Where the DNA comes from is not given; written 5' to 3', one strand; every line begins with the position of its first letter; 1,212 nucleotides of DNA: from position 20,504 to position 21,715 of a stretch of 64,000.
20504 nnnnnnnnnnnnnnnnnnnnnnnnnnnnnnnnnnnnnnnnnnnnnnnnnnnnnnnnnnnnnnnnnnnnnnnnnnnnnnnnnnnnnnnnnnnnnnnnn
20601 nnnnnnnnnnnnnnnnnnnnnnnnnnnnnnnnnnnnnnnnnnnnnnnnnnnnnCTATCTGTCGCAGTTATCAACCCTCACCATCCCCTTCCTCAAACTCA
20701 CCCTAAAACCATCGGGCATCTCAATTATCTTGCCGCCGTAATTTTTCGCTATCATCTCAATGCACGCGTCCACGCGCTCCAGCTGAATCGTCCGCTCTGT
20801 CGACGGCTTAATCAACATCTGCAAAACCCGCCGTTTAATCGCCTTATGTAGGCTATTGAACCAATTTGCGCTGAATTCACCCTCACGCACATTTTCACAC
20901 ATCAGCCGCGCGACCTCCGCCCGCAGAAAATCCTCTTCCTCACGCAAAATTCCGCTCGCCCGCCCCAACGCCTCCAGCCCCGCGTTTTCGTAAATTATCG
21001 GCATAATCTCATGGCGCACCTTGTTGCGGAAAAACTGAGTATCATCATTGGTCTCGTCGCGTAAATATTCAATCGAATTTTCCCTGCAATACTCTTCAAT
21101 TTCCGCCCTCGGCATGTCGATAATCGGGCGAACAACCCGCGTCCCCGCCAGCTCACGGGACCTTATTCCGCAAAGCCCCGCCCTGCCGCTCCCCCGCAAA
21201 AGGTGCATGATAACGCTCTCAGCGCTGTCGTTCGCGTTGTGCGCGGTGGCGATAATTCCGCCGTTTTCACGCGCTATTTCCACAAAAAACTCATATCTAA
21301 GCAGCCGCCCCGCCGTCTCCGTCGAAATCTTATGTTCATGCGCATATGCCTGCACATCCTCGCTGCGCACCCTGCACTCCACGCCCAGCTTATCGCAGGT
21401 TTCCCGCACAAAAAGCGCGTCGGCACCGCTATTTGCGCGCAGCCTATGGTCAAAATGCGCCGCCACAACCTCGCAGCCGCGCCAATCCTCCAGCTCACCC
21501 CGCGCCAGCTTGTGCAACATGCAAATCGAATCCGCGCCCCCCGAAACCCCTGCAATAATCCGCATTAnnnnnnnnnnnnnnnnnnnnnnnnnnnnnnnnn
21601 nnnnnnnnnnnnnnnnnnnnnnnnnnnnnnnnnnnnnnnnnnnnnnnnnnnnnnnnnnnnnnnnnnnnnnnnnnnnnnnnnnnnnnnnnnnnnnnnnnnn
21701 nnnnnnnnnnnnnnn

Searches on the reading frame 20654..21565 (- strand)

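Call 61: search_protein_families(library=pfam, proteins=[window:20654-21565:-], max_evalue=0.0001)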
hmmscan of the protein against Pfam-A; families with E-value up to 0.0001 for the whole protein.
window:20654-21565:- (303 aa): 1 family
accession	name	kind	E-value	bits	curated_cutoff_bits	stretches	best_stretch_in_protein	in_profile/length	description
PF01171.26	ATP_bind_3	-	5.9e-50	170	27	1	3-186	2-182/182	PP-loop family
